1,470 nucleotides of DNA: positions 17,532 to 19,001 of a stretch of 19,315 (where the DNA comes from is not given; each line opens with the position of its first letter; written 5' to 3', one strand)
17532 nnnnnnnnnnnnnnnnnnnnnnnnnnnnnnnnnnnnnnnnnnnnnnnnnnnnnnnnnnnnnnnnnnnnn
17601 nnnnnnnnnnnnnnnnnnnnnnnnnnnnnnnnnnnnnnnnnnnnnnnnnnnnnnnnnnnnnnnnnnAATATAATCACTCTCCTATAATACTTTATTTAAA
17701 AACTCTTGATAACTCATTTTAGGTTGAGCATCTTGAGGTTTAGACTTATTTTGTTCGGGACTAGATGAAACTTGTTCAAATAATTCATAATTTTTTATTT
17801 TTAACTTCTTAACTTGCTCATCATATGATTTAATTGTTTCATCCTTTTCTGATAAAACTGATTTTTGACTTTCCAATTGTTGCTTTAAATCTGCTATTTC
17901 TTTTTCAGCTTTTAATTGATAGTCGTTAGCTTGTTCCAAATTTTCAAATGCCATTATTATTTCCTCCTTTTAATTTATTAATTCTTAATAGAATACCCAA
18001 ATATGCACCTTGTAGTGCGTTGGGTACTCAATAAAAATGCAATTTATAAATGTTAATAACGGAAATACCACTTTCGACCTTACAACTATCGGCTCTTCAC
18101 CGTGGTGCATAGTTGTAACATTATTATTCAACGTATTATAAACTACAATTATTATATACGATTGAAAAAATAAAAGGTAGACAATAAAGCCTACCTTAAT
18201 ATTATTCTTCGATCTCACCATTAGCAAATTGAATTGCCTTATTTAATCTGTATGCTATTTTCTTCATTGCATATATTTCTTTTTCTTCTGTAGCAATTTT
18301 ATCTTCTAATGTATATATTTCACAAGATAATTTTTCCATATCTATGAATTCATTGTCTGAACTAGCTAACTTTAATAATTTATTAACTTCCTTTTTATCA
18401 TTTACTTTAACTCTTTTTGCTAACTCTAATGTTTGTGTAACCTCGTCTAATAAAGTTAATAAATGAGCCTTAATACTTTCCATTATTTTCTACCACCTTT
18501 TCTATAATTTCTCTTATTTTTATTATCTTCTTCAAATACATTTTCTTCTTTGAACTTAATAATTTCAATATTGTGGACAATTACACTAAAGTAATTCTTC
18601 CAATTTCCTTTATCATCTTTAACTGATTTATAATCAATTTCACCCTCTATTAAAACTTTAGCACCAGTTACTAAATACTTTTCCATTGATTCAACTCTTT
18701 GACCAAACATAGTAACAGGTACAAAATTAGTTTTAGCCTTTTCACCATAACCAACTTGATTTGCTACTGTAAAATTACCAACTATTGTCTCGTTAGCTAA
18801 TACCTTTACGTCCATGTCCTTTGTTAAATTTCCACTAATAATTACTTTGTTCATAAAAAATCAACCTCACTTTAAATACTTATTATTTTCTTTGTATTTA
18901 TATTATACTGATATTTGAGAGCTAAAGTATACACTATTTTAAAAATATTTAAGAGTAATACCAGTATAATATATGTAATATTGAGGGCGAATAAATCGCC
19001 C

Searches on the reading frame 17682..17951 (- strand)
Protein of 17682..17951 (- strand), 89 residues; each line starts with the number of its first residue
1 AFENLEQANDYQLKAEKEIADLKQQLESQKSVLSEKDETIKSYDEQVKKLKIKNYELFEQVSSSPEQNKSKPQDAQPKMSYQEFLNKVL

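Call 76: search_protein_families(library=phrogs, proteins=[window:17682-17951:-], max_evalue=0.01)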
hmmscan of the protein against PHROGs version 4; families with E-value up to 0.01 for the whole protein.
window:17682-17951:- (89 aa): 3 families
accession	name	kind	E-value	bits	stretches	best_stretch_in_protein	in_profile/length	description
phrog_2619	-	unknown function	0.00055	21.1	1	7-76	51-120/124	-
phrog_29684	-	unknown function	0.0052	18.1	1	18-68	13-63/85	-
phrog_739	-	lysis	0.0088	17.3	1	17-74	27-84/122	Rz-like spanin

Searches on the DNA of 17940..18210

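Call 98: search_rna_families(source=window, start=17940, end=18210, threshold=evalue, max_evalue=10, show_alignments=2)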
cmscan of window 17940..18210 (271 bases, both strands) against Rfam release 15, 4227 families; matches with E-value up to 10: 9.
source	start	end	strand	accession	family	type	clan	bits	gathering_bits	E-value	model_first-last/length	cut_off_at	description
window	17952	18035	-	RF02934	caiA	Gene; sRNA;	-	23.9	55.5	0.057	1-78/78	no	caiA RNA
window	17980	18075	+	RF02434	SpF39_sRNA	Gene; sRNA;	-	22.2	60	1.3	1-109/109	no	Streptococcus sRNA SpF39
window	17955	18076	-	RF02526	SSRC34_1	Gene; sRNA;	-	20.1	64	1.4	1-128/128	no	Streptococcus sRNA SSRC34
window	18082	18200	+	RF04184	BTnc060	Gene; sRNA;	-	17.6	228.9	1.4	1-213/213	no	Bacteroides sRNA BTnc060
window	18059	18208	-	RF01808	MicX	Gene; sRNA;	-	16.9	75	0.13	1-194/194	no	MicX Vibrio cholerae sRNA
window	18047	18153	+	RF01572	DdR4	Gene; snRNA; snoRNA; CD-box;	-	14.6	70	9.9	1-106/106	no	Dictyostelium snoRNA DdR4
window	18152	18210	-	RF01253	snR46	Gene; snRNA; snoRNA; HACA-box;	CL00021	14.4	43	1.5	133-197/197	5'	Small nucleolar RNA snR46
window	17952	18020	-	RF02980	freshwater-2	Cis-reg;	-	14.2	49.9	8.3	1-84/84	no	freshwater-2 RNA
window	18166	18184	-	RF02162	XIST_A_REPEAT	Gene; sRNA;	-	11.8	33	7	1-37/37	no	XIST RNA A repeat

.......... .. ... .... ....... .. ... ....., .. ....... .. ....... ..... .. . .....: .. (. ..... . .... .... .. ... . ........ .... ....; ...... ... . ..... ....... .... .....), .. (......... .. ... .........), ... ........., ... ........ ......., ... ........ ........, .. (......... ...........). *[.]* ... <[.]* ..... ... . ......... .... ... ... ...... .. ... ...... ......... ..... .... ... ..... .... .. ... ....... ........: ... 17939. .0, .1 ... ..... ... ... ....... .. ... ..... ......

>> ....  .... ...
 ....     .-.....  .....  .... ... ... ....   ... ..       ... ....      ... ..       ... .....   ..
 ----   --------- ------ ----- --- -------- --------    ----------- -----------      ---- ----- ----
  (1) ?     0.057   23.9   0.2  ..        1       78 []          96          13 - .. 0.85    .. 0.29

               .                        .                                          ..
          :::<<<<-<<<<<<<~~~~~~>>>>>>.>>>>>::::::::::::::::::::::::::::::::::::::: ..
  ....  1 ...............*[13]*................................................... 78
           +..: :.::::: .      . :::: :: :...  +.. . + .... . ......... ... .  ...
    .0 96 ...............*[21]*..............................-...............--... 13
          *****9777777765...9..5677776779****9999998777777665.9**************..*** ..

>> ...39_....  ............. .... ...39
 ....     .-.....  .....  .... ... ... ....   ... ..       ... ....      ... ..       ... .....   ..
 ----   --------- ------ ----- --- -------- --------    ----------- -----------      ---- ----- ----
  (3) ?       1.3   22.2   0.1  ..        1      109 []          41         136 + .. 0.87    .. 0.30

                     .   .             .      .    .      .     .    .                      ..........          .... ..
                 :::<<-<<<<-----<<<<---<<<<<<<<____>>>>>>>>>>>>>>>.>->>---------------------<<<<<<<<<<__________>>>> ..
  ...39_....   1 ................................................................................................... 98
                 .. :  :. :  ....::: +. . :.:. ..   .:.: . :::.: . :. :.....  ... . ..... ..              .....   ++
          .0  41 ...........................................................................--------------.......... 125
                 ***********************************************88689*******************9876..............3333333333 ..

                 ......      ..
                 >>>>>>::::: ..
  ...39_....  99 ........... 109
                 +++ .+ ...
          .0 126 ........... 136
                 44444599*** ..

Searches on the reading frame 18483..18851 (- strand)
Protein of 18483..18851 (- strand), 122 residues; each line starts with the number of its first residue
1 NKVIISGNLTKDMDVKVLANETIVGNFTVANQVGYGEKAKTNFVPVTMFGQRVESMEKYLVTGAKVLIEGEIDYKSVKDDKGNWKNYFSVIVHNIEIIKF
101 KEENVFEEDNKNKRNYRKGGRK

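Call 76: search_protein_families(library=phrogs, proteins=[window:18483-18851:-], max_evalue=0.01)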
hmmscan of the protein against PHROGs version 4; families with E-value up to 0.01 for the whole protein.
window:18483-18851:- (122 aa): 2 families
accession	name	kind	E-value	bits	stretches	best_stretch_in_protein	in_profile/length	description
phrog_44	-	DNA, RNA and nucleotide metabolism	6.3e-21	76.3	1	1-104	88-196/271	single strand DNA binding protein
phrog_25370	-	unknown function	0.0019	18.8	1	1-31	3-33/48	-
